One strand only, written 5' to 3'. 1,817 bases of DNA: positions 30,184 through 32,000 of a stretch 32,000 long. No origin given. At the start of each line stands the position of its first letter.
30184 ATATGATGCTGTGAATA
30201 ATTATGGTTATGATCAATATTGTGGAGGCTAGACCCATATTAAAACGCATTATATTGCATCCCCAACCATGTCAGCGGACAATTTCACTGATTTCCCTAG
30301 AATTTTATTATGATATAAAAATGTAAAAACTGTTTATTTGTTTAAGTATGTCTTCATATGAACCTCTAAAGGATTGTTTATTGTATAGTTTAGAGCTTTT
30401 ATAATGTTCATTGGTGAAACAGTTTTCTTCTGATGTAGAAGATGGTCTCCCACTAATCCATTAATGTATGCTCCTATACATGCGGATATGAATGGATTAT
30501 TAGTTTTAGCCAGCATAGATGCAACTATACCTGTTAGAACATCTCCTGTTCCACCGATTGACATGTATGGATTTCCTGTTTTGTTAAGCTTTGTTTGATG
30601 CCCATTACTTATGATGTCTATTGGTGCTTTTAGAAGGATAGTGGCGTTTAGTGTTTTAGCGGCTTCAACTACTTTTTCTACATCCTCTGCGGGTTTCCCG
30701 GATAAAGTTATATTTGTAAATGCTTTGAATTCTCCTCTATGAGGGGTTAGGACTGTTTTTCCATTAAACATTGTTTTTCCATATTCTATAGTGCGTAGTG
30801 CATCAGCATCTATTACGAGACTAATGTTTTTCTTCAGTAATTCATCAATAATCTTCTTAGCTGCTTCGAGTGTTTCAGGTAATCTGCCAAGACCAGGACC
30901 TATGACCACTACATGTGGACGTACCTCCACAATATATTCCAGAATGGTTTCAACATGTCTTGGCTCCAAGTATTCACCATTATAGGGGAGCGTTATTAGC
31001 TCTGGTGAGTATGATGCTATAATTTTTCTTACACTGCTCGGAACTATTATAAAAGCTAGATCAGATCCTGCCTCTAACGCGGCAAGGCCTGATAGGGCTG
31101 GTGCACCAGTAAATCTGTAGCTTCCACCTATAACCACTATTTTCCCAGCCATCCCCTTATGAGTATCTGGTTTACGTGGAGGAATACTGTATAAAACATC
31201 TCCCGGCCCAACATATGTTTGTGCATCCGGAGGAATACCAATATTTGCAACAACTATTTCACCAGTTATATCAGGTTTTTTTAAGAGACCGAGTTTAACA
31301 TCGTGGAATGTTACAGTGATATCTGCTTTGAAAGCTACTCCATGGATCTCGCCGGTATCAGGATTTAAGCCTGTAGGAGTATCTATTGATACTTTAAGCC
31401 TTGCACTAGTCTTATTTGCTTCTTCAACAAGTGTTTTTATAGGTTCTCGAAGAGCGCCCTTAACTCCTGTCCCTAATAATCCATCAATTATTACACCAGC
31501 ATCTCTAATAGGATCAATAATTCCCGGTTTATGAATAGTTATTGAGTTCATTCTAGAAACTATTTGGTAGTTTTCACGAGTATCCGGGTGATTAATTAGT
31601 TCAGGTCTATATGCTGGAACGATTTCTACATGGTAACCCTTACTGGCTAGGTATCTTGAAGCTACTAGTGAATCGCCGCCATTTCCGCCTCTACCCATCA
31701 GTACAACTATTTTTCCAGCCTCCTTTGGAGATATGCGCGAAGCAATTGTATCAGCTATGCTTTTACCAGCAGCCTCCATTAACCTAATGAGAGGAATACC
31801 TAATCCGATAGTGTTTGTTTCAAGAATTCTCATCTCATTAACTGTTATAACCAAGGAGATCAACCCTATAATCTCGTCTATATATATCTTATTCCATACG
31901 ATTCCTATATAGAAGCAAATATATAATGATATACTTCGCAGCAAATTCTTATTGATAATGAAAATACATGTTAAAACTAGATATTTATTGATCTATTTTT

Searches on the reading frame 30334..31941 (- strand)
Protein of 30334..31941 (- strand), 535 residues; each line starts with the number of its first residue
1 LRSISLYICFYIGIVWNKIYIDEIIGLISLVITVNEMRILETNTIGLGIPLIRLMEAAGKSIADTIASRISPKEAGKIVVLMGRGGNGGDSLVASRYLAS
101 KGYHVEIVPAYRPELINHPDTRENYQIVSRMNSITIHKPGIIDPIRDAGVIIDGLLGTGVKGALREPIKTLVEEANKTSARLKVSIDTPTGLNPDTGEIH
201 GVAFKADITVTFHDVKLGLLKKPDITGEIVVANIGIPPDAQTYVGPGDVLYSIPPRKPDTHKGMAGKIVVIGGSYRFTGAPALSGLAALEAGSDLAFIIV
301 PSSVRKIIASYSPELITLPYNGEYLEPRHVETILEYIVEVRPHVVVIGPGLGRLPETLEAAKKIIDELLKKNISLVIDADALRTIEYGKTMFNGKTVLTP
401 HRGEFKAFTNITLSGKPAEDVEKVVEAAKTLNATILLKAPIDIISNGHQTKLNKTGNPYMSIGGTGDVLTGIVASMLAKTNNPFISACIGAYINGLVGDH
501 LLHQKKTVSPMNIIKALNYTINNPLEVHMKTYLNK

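Call 78: search_protein_families(library=pfam, proteins=[window:30334-31941:-], max_evalue=0.0001)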
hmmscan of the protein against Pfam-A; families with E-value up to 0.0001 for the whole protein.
window:30334-31941:- (535 aa): 3 families
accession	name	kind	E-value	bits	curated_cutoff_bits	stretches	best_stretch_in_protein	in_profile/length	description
PF01256.23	Carb_kinase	-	1.1e-50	172.9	27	1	269-517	2-240/242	NAD(P)H-hydrate dehydratase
PF03853.21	YjeF_N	-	7.1e-39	133.9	24.9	1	53-218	3-169/169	YjeF-related protein N-terminus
PF02110.20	HK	-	5.4e-06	26.4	27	1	420-492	140-213/247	Hydroxyethylthiazole kinase family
